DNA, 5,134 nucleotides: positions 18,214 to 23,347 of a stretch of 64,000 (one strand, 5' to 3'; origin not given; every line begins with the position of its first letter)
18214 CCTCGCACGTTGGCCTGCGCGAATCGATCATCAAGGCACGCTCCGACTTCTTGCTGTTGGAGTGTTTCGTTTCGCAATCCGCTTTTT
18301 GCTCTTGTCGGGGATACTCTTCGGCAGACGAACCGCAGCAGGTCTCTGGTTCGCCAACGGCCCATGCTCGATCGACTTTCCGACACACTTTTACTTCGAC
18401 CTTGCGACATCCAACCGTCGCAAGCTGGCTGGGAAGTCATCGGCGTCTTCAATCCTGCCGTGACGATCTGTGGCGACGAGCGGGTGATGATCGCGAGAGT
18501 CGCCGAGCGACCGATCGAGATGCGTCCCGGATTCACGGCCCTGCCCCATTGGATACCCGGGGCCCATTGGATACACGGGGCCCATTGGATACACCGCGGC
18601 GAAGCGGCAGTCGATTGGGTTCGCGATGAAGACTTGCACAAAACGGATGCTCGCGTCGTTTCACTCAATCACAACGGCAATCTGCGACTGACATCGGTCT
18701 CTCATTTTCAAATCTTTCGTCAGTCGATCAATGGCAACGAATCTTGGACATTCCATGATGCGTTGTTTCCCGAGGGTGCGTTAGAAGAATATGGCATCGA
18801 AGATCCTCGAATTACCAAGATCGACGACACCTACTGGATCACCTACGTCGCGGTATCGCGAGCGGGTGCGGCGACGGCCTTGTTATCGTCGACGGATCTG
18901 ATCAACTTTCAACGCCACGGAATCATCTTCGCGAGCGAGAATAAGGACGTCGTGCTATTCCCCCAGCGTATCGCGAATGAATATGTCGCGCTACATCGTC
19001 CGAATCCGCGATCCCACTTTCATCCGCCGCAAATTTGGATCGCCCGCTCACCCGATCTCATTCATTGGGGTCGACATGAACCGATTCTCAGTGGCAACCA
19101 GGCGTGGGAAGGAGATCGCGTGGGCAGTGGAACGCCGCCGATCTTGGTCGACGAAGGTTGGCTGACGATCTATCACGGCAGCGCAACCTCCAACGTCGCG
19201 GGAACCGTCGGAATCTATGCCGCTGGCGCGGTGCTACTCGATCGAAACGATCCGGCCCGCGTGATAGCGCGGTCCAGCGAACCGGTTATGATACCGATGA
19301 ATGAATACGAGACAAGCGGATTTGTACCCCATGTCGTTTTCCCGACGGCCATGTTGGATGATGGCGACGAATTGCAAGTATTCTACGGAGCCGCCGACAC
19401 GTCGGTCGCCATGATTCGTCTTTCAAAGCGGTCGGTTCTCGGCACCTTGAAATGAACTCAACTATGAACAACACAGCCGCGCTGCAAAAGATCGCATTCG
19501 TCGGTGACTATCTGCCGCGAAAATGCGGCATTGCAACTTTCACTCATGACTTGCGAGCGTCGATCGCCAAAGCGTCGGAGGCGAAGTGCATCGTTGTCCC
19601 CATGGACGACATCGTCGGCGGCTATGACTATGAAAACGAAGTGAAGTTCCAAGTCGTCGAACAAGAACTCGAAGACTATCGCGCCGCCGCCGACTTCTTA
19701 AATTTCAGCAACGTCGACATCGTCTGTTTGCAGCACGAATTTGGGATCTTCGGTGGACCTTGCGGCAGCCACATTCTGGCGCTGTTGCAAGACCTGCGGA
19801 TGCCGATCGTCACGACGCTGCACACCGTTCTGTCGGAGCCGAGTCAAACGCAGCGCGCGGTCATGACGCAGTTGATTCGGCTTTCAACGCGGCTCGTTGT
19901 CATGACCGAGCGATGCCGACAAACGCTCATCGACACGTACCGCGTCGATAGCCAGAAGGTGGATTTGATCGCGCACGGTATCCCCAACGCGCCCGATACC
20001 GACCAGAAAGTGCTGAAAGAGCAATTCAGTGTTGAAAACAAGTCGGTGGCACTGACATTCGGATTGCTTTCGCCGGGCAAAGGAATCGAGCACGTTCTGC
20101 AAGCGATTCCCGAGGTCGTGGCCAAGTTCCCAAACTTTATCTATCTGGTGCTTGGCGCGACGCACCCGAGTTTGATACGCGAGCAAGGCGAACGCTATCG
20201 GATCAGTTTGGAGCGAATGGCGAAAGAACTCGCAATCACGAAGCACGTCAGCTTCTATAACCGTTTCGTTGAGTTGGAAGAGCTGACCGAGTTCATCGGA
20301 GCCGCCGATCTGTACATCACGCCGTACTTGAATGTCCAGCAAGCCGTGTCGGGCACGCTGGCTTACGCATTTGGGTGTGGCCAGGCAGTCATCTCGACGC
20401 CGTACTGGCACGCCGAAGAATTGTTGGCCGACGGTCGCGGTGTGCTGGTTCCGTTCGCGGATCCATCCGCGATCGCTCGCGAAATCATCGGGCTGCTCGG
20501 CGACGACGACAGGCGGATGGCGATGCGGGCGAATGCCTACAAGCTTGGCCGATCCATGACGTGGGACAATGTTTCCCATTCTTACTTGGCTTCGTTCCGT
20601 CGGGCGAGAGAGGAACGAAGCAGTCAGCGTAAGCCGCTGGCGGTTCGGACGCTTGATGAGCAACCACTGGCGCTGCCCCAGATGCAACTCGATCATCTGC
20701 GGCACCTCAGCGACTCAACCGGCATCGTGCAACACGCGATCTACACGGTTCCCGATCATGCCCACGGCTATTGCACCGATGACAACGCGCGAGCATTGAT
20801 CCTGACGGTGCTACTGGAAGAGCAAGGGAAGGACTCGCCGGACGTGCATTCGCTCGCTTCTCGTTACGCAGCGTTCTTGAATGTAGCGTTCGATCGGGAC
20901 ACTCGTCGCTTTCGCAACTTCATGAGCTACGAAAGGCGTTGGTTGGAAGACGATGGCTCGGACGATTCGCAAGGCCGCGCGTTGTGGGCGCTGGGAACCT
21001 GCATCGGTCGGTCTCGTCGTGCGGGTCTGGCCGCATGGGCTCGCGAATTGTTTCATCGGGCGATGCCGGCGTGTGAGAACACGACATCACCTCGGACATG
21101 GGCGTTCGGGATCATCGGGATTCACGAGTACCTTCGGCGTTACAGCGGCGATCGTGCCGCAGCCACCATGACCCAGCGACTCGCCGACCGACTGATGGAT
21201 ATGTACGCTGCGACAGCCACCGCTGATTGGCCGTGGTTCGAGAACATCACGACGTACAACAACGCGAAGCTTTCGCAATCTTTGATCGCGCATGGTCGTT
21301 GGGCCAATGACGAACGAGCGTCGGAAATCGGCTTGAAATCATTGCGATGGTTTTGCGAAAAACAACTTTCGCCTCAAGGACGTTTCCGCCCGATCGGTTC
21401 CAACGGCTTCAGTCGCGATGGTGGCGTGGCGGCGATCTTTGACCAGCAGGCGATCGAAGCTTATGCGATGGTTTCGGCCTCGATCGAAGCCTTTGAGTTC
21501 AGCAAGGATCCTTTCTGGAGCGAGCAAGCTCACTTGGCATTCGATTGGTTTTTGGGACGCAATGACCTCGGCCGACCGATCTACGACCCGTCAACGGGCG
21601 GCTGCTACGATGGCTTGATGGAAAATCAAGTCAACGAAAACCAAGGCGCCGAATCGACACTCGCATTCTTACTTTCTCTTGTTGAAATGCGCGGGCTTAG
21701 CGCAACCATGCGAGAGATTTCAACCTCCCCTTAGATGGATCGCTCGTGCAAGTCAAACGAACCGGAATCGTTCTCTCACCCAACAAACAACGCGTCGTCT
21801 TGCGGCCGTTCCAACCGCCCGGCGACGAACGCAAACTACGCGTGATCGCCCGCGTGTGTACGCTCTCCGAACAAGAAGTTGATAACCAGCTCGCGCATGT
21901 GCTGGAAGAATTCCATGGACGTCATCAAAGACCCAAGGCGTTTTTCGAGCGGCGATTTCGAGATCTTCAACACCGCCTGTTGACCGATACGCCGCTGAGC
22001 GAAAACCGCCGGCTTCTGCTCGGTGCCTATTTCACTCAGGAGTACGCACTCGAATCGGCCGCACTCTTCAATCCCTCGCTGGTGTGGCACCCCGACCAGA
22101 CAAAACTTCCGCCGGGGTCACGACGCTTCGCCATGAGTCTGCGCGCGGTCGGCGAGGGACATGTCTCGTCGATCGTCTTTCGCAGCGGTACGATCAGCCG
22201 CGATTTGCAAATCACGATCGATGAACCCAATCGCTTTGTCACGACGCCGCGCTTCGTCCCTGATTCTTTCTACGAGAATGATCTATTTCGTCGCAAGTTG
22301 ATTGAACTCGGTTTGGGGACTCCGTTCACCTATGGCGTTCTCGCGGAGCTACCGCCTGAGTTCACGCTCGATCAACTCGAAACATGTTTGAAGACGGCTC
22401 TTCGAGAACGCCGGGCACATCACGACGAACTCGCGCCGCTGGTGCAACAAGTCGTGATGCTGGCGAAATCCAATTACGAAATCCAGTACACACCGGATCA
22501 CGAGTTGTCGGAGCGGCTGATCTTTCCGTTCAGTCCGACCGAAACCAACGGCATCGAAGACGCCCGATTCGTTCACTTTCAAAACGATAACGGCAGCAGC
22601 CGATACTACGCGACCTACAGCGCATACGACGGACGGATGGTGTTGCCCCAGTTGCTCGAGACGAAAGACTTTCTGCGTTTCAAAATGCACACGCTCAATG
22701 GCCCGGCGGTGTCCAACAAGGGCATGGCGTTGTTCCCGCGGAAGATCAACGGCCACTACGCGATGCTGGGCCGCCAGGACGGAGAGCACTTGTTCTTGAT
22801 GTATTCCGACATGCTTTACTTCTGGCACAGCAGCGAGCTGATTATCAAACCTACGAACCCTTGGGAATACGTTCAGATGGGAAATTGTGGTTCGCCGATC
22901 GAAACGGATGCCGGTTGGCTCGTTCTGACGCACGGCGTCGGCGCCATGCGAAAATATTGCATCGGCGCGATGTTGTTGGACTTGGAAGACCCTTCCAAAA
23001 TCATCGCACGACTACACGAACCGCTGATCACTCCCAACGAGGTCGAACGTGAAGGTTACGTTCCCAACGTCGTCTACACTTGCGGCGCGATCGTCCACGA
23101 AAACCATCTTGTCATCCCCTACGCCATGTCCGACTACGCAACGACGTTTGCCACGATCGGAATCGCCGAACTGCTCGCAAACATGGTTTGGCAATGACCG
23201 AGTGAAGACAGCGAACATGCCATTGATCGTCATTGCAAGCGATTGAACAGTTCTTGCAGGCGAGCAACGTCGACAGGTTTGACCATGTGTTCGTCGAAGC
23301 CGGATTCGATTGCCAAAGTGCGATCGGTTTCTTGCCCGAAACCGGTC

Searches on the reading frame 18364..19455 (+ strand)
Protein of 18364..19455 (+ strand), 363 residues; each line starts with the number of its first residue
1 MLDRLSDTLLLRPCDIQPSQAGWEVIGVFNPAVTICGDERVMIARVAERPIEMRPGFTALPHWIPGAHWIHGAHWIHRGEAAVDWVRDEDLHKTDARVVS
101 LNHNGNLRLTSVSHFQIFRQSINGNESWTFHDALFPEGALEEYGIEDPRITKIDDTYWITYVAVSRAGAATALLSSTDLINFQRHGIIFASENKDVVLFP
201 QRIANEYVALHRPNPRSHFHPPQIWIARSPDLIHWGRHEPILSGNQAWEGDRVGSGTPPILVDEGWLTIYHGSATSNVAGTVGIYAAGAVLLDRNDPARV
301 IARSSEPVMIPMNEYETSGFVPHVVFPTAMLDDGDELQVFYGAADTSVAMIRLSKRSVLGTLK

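Call 57: search_protein_families(library=pfam, proteins=[window:18364-19455:+], max_evalue=0.0001)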
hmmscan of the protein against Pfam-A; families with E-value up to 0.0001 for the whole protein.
window:18364-19455:+ (363 aa): 2 families
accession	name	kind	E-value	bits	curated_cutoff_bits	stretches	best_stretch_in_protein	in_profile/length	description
PF04041.19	Glyco_hydro_130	-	1.7e-52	178.8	26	1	112-360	64-316/320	beta-1,4-mannooligosaccharide phosphorylase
PF00251.26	Glyco_hydro_32N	-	2.6e-06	27.6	22.1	0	203-311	18-122/307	Glycosyl hydrolases family 32 N-terminal domain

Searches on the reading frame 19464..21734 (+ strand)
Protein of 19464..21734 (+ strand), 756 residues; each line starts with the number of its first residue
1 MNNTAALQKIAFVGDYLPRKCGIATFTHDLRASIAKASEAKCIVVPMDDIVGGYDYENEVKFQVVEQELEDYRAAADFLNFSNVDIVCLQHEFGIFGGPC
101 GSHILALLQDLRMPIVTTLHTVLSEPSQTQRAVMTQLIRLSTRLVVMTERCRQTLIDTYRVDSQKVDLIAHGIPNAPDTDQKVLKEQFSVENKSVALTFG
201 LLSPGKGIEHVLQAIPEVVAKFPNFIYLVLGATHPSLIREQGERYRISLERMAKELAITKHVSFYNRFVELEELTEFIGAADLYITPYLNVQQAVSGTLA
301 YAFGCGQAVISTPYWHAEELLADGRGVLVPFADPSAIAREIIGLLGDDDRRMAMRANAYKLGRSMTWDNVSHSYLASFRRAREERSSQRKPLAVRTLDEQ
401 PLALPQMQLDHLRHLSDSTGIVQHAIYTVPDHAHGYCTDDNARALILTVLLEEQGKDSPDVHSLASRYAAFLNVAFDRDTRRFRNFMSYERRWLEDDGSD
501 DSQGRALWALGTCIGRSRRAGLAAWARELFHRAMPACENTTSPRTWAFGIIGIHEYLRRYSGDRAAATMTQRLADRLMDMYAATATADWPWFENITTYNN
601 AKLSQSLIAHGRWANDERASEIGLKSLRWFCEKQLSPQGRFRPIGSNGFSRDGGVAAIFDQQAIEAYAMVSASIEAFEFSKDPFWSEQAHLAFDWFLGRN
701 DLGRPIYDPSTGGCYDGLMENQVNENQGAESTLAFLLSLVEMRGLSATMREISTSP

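Call 57: search_protein_families(library=pfam, proteins=[window:19464-21734:+], max_evalue=0.0001)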
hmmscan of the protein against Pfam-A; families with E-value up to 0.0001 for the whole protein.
window:19464-21734:+ (756 aa): 3 families
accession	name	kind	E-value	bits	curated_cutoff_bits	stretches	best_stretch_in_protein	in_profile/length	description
PF00534.26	Glycos_transf_1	-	1.2e-17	64.4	26.4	1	186-360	8-171/172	Glycosyl transferases group 1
PF13692.12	Glyco_trans_1_4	-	1e-15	58.7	27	1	195-347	3-142/142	Glycosyl transferases group 1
PF13439.12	Glyco_transf_4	-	1.6e-08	35.2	28.5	1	72-173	61-166/170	Glycosyltransferase Family 4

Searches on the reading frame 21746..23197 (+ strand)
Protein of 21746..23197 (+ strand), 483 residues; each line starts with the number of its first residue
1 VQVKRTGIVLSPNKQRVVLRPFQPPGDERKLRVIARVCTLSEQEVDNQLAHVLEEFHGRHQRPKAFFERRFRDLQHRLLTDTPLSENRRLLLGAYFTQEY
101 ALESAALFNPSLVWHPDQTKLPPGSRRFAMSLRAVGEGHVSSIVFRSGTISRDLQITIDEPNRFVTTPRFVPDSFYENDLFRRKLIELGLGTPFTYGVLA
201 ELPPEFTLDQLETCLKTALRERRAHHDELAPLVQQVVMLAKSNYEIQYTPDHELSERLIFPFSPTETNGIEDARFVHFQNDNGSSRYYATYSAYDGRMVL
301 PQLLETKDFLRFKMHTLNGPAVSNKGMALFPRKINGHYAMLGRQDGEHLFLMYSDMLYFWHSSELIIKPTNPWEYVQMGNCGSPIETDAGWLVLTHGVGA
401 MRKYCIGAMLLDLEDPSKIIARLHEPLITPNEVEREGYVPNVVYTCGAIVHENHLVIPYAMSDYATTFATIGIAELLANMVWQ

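Call 57: search_protein_families(library=pfam, proteins=[window:21746-23197:+], max_evalue=0.0001)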
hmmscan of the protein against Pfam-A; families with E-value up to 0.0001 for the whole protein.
window:21746-23197:+ (483 aa): 1 family
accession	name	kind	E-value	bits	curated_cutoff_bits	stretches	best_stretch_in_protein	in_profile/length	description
PF04041.19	Glyco_hydro_130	-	4.9e-31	108.3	26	1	256-478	85-316/320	beta-1,4-mannooligosaccharide phosphorylase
